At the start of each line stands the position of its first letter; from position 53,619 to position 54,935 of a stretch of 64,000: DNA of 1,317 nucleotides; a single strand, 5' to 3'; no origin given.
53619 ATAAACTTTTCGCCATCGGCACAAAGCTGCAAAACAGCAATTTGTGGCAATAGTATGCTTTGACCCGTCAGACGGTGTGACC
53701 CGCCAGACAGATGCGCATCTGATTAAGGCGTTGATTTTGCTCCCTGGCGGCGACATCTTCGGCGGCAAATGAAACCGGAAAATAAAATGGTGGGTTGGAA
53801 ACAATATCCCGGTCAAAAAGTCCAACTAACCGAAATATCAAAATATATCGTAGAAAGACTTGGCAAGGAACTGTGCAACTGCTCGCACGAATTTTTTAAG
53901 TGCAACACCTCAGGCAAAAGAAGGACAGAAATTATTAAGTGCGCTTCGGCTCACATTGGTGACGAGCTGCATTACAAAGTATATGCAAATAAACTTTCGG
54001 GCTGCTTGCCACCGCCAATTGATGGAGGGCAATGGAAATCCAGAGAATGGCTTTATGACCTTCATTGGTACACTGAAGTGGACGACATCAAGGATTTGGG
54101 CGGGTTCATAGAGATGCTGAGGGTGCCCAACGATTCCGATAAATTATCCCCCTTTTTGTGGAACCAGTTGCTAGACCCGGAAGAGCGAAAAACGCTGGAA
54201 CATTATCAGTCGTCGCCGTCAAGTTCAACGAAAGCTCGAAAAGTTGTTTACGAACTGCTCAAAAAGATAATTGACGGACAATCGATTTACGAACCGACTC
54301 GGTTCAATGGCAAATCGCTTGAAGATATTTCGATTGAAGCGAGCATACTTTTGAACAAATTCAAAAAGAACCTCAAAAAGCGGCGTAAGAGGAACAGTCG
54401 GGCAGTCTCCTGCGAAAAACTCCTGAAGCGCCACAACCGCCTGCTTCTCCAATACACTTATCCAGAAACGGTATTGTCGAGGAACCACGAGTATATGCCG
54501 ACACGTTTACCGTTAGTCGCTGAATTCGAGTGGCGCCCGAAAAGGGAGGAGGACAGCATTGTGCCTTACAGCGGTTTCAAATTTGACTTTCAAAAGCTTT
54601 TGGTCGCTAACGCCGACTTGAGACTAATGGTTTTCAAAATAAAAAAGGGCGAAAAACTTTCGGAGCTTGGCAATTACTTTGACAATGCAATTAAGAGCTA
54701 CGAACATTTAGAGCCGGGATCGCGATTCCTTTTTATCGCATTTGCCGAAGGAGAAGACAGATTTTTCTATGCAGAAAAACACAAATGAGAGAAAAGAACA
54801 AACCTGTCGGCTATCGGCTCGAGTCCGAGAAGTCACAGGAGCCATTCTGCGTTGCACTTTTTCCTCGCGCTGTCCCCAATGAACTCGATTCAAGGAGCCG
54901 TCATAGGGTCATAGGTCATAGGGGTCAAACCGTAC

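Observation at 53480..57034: Low-GC remnant island: orphan 339-aa protein with a possible split nuclease core next to a DUF3631 P-loop protein, no integrase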

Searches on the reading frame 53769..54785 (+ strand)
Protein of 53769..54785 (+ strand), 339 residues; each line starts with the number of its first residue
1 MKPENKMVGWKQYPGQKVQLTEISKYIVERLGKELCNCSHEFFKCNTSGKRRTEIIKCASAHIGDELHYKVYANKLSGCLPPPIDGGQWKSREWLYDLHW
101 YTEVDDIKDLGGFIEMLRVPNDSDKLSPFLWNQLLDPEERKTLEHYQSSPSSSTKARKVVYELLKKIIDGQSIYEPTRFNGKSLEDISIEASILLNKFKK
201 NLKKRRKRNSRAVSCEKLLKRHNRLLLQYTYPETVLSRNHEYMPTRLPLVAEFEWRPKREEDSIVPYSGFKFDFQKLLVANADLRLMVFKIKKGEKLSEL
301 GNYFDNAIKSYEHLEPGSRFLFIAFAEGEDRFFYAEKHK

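Call 3: search_protein_families(library=pfam, proteins=[window:53769-54785:+], max_evalue=1)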
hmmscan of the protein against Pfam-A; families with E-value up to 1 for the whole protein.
window:53769-54785:+ (339 aa): 1 family
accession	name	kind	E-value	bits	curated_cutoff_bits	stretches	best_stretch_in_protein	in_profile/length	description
PF08388.16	GIIM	-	0.28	11.6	23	1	196-226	2-32/80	Group II intron, maturase-specific domain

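Call 4: search_protein_families(library=padloc, proteins=[window:53769-54785:+], max_evalue=1)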
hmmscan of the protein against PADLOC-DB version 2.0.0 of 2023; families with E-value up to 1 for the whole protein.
window:53769-54785:+ (339 aa): 0 families

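Call 5: search_protein_families(library=phrogs, proteins=[window:53769-54785:+], max_evalue=1)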
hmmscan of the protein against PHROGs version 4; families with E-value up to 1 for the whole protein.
window:53769-54785:+ (339 aa): 1 family
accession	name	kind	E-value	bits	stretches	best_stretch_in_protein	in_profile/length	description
phrog_11717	-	unknown function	0.14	12.9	1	152-205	143-198/208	-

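Call 6: search_protein_families(library=ncbifam, proteins=[window:53769-54785:+], max_evalue=1)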
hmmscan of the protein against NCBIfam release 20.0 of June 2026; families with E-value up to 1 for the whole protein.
window:53769-54785:+ (339 aa): 0 families

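Call 7: find_homologous_proteins(query=window:53769-54785:+, max_evalue=0.01)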
Query window:53769-54785:+ (339 aa): 59 proteins with E <= 0.01 among 1760 candidates.
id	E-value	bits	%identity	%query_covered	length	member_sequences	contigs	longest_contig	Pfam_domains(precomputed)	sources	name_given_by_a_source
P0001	2.7e-226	768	100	98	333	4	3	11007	-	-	-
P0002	1.7e-155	535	73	98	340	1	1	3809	-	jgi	jgi:hypothetical protein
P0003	3.3e-142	492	69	97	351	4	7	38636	-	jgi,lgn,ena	jgi:hypothetical protein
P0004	5.7e-136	471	67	97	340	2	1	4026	-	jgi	-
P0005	9.1e-122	424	62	98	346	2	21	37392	-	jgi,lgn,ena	jgi:hypothetical protein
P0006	1.2e-71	260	44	85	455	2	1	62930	-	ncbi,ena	-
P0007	3.8e-71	258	45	98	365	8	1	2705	-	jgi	-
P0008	3.4e-52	196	64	29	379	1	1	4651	-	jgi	jgi:hypothetical protein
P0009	2.5e-51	193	66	28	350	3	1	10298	-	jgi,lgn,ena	-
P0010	1.1e-46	178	63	30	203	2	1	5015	-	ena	-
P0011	2.7e-46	176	66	29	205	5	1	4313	-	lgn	-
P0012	6.6e-46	175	62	29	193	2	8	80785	-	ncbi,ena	-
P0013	9.7e-46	174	58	29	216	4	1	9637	-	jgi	jgi:hypothetical protein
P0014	3.6e-45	173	64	29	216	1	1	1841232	-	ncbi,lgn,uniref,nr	ncbi:hypothetical protein HNP38_000221 [Chryseobacterium defluvii]|uniref:Uncharacterized protein n=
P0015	1.3e-43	167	56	30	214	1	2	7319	-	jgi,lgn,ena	jgi:hypothetical protein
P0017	3.8e-43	166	57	29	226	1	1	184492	-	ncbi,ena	-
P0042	4.6e-26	110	46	28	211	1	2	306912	-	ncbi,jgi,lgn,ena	jgi:hypothetical protein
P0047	7.1e-25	106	50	29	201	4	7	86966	-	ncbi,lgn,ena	ncbi:MAG: hypothetical protein ACLP2Y_02970 [Limisphaerales bacterium]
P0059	1.5e-15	75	47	28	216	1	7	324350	-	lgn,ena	-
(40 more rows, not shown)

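Call 19: search_solved_structures(query=A2, max_evalue=10, show_alignments=2)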
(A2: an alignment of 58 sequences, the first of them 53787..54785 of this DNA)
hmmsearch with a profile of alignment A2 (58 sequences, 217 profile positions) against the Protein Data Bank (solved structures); distinct sequences matched with E-value up to 10: 0.

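Call 20: find_encoding_contigs(protein=P0001, flank=10000, max_places=4)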
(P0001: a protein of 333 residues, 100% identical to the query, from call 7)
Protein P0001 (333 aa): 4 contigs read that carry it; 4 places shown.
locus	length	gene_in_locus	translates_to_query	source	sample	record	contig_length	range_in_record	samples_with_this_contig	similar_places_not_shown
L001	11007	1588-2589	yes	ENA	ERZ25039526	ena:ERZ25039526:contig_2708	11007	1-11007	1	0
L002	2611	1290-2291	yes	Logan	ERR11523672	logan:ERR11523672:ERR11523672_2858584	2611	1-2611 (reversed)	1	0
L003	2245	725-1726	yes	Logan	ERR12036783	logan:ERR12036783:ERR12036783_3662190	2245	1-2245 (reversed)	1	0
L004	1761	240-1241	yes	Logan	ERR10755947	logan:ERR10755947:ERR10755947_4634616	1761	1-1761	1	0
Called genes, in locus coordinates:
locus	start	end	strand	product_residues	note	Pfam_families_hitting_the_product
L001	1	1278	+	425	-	?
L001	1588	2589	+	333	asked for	-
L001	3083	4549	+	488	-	PF12307:DUF3631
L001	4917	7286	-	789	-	PF00690:Cation_ATPase_N, PF00122:E1-E2_ATPase, PF00702:Hydrolase, PF08282:Hydrolase_3 (weak)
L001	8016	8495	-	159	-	PF00072:Response_reg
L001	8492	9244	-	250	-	-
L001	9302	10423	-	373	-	PF00437:T2SSE, PF13401:AAA_22 (faint)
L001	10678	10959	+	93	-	-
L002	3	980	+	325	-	?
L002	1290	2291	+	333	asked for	-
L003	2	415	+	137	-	?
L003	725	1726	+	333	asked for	-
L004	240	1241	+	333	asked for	-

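Call 21: find_encoding_contigs(protein=P0003, flank=10000, max_places=4)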
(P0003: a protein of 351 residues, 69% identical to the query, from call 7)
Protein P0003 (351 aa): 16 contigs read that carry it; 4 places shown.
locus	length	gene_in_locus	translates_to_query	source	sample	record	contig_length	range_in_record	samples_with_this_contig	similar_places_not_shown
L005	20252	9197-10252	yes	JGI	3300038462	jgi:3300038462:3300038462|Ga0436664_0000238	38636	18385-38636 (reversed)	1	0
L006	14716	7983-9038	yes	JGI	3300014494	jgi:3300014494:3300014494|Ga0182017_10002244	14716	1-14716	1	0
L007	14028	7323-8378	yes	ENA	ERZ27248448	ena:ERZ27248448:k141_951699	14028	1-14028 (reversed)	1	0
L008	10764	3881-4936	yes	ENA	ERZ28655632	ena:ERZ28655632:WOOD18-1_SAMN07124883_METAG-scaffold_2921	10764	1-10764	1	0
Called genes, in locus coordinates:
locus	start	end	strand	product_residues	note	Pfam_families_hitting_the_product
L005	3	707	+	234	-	PF07730:HisKA_3, PF13581:HATPase_c_2 (weak), PF02518:HATPase_c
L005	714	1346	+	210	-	PF00072:Response_reg, PF08281:Sigma70_r4_2, PF00196:GerE, PF04545:Sigma70_r4 (weak), PF13384:HTH_23 (faint), PF13412:HTH_24 (weak), PF13936:HTH_38 (weak)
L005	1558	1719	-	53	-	-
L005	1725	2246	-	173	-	PF04002:RadC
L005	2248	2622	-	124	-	-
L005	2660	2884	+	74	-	-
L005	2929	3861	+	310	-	-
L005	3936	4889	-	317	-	-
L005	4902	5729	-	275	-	-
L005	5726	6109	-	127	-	PF13565:HTH_32 (weak)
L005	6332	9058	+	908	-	PF08751:TrwC, PF01443:Viral_helicase1 (weak), PF13245:AAA_19, PF13401:AAA_22 (faint), PF13604:AAA_30, PF22232:TraI_hel_assoc_N (weak)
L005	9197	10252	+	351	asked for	-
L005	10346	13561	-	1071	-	PF13306:LRR_5, PF13855:LRR_8 (faint), PF13306:LRR_5, PF09136:Glucodextran_B (faint), PF13306:LRR_5, PF18998:Flg_new_2, PF17957:Big_7, PF18998:Flg_new_2 (weak)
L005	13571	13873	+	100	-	-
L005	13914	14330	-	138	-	PF01850:PIN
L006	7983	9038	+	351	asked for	-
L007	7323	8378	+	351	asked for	-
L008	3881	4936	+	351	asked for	-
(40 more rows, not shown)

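Call 22: find_encoding_contigs(protein=P0005, flank=10000, max_places=4)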
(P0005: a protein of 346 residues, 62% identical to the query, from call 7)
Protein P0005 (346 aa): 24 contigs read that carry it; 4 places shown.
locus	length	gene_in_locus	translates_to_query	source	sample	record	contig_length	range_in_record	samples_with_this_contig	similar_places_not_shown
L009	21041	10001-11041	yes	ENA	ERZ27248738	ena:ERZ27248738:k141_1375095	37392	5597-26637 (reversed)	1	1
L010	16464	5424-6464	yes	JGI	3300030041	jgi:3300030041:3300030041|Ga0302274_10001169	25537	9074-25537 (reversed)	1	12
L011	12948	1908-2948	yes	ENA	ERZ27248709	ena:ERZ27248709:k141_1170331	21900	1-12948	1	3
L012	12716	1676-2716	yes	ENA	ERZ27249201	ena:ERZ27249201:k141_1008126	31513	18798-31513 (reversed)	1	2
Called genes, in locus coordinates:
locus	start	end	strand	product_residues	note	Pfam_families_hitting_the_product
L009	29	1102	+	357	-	PF01068:DNA_ligase_A_M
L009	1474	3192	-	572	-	PF04542:Sigma70_r2, PF04545:Sigma70_r4, PF08281:Sigma70_r4_2 (weak)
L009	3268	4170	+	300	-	PF08401:ArdcN, PF18818:MPTase-PolyVal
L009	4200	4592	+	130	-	PF04002:RadC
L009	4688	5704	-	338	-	PF02899:Phage_int_SAM_1, PF13495:Phage_int_SAM_4 (weak), PF00589:Phage_integrase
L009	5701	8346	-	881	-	PF02899:Phage_int_SAM_1, PF00589:Phage_integrase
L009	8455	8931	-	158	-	PF04002:RadC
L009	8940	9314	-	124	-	-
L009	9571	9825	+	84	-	-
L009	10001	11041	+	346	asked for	-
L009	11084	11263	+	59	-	-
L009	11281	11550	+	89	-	-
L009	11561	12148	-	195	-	PF04545:Sigma70_r4 (weak)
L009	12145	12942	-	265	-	-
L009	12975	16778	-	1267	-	PF13289:SIR2_2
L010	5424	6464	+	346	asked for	-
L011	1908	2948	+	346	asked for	-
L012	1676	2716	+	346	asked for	-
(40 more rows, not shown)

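Call 23: search_protein_representatives(protein=window:53769-54785:+)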
Query: 339 residues. Proteins with E-value up to 0.001 (for the whole library): 249; up to 1e-10: 99; up to 1e-30: 11. The best 150 are listed.
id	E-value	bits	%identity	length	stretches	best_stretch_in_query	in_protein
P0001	8.6e-227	768.0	100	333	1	7-339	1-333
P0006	3.7e-72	259.6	49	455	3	205-330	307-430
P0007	1.2e-71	257.9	47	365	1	7-339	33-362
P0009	7.9e-52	192.7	46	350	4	241-337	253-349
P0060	6.5e-48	179.9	52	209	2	240-339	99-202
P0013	3.1e-46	174.4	55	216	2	240-338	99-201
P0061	1.0e-34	136.5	50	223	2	240-338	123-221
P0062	8.8e-34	133.4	51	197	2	242-336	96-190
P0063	1.1e-31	126.5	44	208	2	241-336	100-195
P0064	1.9e-31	125.8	56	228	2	240-337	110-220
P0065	2.4e-31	125.4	49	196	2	239-326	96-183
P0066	2.3e-30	122.2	46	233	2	238-336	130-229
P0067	3.2e-30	121.7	49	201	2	224-339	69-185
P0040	5.8e-30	120.9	49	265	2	239-339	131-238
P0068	7.2e-28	114.0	48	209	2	241-335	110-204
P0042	1.5e-26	109.7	44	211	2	245-337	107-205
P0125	2.1e-14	69.7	33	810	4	116-185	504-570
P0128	7.5e-14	67.9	41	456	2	104-184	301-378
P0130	1.4e-13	67.0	33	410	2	88-245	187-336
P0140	1.9e-11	60.0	37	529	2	104-200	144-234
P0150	4.1e-10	55.6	32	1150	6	103-180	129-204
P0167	1.3e-08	50.6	45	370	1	99-196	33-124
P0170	4.4e-08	48.9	45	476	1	104-197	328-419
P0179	3.0e-07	46.2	45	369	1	104-183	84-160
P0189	1.1e-06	44.3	32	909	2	99-242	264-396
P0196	2.8e-06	43.0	44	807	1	103-186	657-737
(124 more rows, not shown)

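Call 24: find_encoding_contigs(protein=P0014, flank=10000, max_places=2)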
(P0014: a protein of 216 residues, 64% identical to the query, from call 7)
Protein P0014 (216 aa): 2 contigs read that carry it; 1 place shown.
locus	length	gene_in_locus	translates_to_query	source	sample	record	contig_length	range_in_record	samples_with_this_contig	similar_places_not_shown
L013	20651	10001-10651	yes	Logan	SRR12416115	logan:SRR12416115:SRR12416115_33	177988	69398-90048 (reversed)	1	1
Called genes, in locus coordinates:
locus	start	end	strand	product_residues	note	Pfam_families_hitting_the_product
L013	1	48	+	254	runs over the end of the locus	PF00121:TIM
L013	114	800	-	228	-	PF00574:CLP_protease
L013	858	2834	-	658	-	PF01807:Zn_ribbon_DnaG, PF08275:DNAG_N, PF01751:Toprim, PF13155:Toprim_2, PF13362:Toprim_3 (weak), PF13662:Toprim_4, PF10410:DnaB_bind (weak), PF28534:DUF8430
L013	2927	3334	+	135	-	PF02367:TsaE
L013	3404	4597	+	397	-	PF05222:AlaDh_PNT_N, PF03807:F420_oxidored (faint), PF01262:AlaDh_PNT_C, PF02826:2-Hacid_dh_C (weak), PF01488:Shikimate_DH (weak)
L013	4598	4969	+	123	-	-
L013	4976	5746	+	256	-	PF06580:His_kinase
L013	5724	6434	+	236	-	PF00072:Response_reg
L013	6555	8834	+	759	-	PF00999:Na_H_Exchanger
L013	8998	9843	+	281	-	PF03807:F420_oxidored (weak), PF02153:PDH_N, PF20463:PDH_C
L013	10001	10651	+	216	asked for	-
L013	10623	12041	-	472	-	PF03315:SDH_beta, PF03313:SDH_alpha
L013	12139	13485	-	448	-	PF00909:Ammonium_transp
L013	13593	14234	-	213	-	-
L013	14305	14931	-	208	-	PF04264:YceI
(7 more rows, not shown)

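Call 25: find_encoding_contigs(protein=P0047, flank=10000, max_places=2)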
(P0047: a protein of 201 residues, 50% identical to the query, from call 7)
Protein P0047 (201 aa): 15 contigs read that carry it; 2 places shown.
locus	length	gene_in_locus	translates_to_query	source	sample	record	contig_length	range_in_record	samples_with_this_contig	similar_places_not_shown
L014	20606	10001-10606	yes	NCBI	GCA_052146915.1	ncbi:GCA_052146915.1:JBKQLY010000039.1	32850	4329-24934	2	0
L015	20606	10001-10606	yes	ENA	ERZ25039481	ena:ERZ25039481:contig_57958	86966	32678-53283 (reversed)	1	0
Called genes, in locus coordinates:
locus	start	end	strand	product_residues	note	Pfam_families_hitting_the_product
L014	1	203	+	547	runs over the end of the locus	PF13361:UvrD_C, PF13538:UvrD_C_2 (faint)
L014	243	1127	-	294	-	PF01025:GrpE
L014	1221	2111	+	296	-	PF00781:DAGK_cat, PF19279:YegS_C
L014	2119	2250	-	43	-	-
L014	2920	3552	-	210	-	-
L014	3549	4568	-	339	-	PF02463:SMC_N (weak), PF13175:AAA_15, PF13476:AAA_23, PF13555:AAA_29 (weak), PF00005:ABC_tran (faint), PF13304:AAA_21, PF13175:AAA_15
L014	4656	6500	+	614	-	PF03235:GmrSD_N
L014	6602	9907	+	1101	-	PF18135:Type_ISP_C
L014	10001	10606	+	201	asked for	-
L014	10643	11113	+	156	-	-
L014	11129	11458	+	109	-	-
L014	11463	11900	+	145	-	-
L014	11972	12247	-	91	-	-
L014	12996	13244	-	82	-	-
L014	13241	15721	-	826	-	PF01807:Zn_ribbon_DnaG, PF13148:DUF3987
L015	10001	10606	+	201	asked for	-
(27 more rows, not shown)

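Call 26: find_encoding_contigs(protein=P0006, flank=10000, max_places=2)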
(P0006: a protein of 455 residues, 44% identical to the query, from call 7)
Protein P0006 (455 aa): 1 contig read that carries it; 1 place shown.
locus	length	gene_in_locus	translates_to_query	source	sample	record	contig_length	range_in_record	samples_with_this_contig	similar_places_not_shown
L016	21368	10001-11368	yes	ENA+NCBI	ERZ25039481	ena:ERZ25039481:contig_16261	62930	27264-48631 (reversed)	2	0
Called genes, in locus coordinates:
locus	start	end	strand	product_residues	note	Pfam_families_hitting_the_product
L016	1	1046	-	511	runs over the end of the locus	PF13271:DUF4062, PF13749:HATPase_c_4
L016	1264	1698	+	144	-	-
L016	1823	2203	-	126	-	-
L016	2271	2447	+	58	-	-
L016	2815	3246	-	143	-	-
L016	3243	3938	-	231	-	-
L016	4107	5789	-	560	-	PF08751:TrwC, PF13604:AAA_30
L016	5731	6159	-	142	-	PF08751:TrwC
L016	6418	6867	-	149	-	-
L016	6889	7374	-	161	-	PF01582:TIR, PF08357:SEFIR, PF08937:ThsB_TIR, PF13676:TIR_2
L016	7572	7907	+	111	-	-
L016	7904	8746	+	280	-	-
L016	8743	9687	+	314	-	-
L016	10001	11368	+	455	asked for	-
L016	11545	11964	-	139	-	-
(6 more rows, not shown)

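Call 27: predict_structure(alignment_id=A2)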
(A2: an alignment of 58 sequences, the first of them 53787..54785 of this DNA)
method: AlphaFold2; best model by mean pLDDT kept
length: 333 residues; sequences in the alignment: 58
mean_pLDDT: 85.5   pTM: 0.75
mean pLDDT of the five models: 85.5, 84.5, 84.0, 82.8, 82.1
residues with pLDDT >= 90: 192; 70-90: 84; 50-70: 42; < 50: 15
segments of 3 or more residues with pLDDT < 50: 170-176, 202-205
pLDDT, mean of each block of 10 residues (from residue 1): 84 93 94 86 94 95 89 79 81 86 89 85 93 97 94 91 71 48 63 63 56 78 74 73 97 95 97 97 94 96 97 97 94 96
secondary structure, 60 per line:
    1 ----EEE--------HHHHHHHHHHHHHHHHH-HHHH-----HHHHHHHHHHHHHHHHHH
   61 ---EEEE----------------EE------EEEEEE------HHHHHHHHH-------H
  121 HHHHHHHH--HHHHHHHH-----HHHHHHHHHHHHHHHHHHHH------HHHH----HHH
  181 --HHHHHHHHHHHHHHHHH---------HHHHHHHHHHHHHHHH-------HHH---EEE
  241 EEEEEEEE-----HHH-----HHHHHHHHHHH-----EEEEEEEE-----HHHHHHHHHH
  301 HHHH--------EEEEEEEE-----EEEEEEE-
elements in order: E5-7 H16-32 H34-37 H43-60 E64-67 E92-97 H104-112 H120-128 H131-138 H144-163 H170-173 H183-199 H209-224 E238-248 H262-272 E278-285 H291-304 E313-320 E326-332

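Call 28: search_protein_families(library=pfam, proteins=[P0125, P0128, P0130, P0140, P0150, P0167, P0170, P0189, P0196, P0179], max_evalue=0.01)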
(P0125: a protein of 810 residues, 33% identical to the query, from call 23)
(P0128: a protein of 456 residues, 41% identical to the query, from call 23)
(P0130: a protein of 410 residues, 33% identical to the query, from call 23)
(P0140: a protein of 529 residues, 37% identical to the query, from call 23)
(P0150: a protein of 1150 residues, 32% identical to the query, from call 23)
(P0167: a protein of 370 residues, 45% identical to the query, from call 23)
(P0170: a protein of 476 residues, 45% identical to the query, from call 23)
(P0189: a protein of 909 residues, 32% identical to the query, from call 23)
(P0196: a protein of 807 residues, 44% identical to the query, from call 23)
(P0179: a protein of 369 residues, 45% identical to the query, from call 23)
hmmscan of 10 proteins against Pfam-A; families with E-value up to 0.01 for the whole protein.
P0125 (810 aa): 7 families
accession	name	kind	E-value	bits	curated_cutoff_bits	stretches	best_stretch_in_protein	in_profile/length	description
PF04278.17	Tic22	-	3.4e-06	27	23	0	227-331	141-241/244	Tic22-like family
PF00352.27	TBP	-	4.2e-06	26.9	22.9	0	547-573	20-47/85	Transcription factor TFIID (or TATA-binding protein, TBP)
PF21648.2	M1E1E6-like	-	0.00014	22.5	27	0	299-320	51-72/104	Integron cassette protein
PF04353.18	Rsd_AlgQ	-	0.00058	20.3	35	0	616-656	67-107/150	Regulator of RNA polymerase sigma(70) subunit, Rsd/AlgQ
PF04078.19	Rcd1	-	0.0026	17.6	37.7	0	495-526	137-168/260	Cell differentiation family, Rcd1-like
PF07956.16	DUF1690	-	0.0032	18.4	29.7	0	496-533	12-49/139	Protein of Unknown function (DUF1690)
PF00856.33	SET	-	0.0043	17.9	22.4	0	422-558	4-100/105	SET domain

P0128 (456 aa): 6 families
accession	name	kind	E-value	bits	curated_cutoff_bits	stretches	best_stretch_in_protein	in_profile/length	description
PF14522.11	Cytochrome_C7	-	3.3e-08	33.6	24.8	1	230-276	4-51/67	Cytochrome c7 and related cytochrome c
PF09699.15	Paired_CXXCH_1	-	7.4e-07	29.2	20.6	0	416-431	6-21/41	Doubled CXXCH motif (Paired_CXXCH_1)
PF22113.1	Mtrc-MtrF_II-IV_dom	-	8.5e-06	25.8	30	0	195-285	78-175/176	Outer membrane cytochrome MtrC/MtrF-like, domains II/IV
PF13435.11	Cytochrome_C554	-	0.00074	20.8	20.8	0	269-293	2-26/84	Cytochrome c554 and c-prime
PF14537.11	Cytochrom_c3_2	-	0.00098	20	25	0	226-273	46-78/79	Cytochrome c3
PF02085.21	Cytochrom_CIII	-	0.005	17.6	22.9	0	222-273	16-53/101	Class III cytochrome C family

P0130 (410 aa): 0 families

P0140 (529 aa): 1 family
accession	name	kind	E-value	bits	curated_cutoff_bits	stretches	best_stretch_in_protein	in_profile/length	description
PF04450.18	BSP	-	2.3e-10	41.1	23.8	1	418-509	122-206/207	Peptidase of plants and bacteria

P0150 (1150 aa): 5 families
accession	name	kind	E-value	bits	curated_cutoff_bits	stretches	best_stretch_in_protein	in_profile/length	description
PF11829.13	DUF3349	-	9.9e-06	26.7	28.3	0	508-570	30-91/94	Protein of unknown function (DUF3349)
PF17816.7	PDZ_4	-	1.2e-05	26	23.1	0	522-561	55-94/114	PDZ domain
PF22979.2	HTH_69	-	3.8e-05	23.9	27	0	666-680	18-32/69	Winged helix-turn-helix domain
PF20930.2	Dicer_PBD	-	0.0011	19.5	26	0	510-542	52-84/100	Dicer, partner-binding domain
PF09655.15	Nitr_red_assoc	-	0.0016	19.3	25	0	522-547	109-134/144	Conserved nitrate reductase-associated protein (Nitr_red_assoc)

P0167 (370 aa): 4 families
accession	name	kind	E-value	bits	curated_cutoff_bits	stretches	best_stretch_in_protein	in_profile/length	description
PF13428.12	TPR_14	-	1.2e-05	26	23.5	0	270-307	7-44/44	Tetratricopeptide repeat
PF23914.1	TPR_CcmH_CycH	-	0.00011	22.5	42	0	292-333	44-85/158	Cytochrome c-type biogenesis protein H TPR domain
PF13432.12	TPR_16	-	0.00071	20.4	32.7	1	273-324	6-56/65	Tetratricopeptide repeat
PF14559.12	TPR_19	-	0.0024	18.6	25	0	278-326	5-53/68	Tetratricopeptide repeat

P0170 (476 aa): 1 family
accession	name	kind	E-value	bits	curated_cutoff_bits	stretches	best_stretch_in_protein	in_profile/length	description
PF13646.12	HEAT_2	-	9.2e-08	32.7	27.7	1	243-315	4-73/88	HEAT repeats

P0189 (909 aa): 1 family
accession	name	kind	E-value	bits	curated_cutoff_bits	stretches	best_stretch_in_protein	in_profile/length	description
PF07411.17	DUF1508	-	6e-10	39.3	22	1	706-743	2-39/48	Domain of unknown function (DUF1508)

P0196 (807 aa): 3 families
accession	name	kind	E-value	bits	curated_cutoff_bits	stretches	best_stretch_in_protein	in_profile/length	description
PF05569.17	Peptidase_M56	-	1e-26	94.3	31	1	98-321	84-294/296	BlaR1 peptidase M56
PF13646.12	HEAT_2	-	8e-08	32.9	27.7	1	578-645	10-73/88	HEAT repeats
PF01435.24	Peptidase_M48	-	0.00032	21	20.3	1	169-240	6-82/186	Peptidase family M48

P0179 (369 aa): 0 families

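Call 30: fold_search(model_id=the predicted structure, library=pdb)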
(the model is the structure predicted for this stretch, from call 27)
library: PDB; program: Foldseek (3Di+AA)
matches with E <= 10: 480; with E <= 0.001: 0
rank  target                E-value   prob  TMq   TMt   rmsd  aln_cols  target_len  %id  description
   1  5csk_A                1.8e-01  0.08  0.19  0.04  30.0       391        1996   11  Crystal structure of yeast acetyl-CoA carboxylase, unbiotinylated (released 2015-10-28)
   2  6ofc_D                2.8e-01  0.51  0.16  0.09   4.9        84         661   15  Crystal structure of M. tuberculosis glutamine-dependent NAD+ synthetase complexed with Sulfonamide derivative 1, pyro (released 2020-01-08)
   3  5csa_B                3.6e-01  0.08  0.17  0.08  20.0       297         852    9  Crystal structure of domains BT-BCCP-AC1-AC5 of yeast acetyl-CoA carboxylase (released 2015-10-28)
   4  5d4u_A                4.9e-01  0.12  0.13  0.17   9.7       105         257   10  SAM-bound HcgC from Methanocaldococcus jannaschii (released 2016-07-20)
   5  7xjb_A                5.5e-01  0.07  0.13  0.18  22.7       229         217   10  Rat-COMT, opicapone,SAM and Mg bond (released 2023-05-31)
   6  5g3o_D                6.2e-01  0.15  0.17  0.19  13.3       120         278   10  Bacillus cereus formamidase (BceAmiF) inhibited with urea. (released 2017-04-12)
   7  9ipt_B                6.6e-01  0.08  0.13  0.20  19.3       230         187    9  Crystal structure of a TetR family regulator AmvR from Acinetobacter baumannii with spermidine bound (released 2025-07-16)
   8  8wp6                  7.4e-01  0.07  0.13  0.20  19.6       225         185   11  Crystal structure of a TetR family regulator AmvR from Acinetobacter baumannii (APO FORM) (released 2025-04-16)
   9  7uxa_B                7.9e-01  0.14  0.11  0.24   4.7        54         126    7  Human tRNA Splicing Endonuclease Complex bound to pre-tRNA-ARG (released 2023-02-08)
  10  5gp9_A                7.9e-01  0.05  0.12  0.17  18.4       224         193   12  Structural analysis of fatty acid degradation regulator FadR from Bacillus halodurans (released 2017-03-01)
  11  8wp7                  7.9e-01  0.04  0.10  0.16  19.2       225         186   12  Crystal structure of a TetR family regulator AmvR from Acinetobacter baumannii with spermidine bound (released 2025-04-16)
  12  7x17_D                8.4e-01  0.09  0.10  0.08   5.8        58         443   10  Structure of Pseudomonas NRPS protein, AmbB-TC bound to Ppant-L-Ala (released 2022-07-13)
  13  5vl9_A                8.4e-01  0.06  0.13  0.19  19.6       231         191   10  Crystal structure of EilR in complex with eilO DNA element (released 2018-06-27)
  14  7x17_B                8.9e-01  0.25  0.14  0.11   3.9        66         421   20  Structure of Pseudomonas NRPS protein, AmbB-TC bound to Ppant-L-Ala (released 2022-07-13)
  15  5by7_B                9.4e-01  0.16  0.09  0.09   3.8        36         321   17  AbyA1 - tetronic acid condensing enzyme (released 2016-06-29)
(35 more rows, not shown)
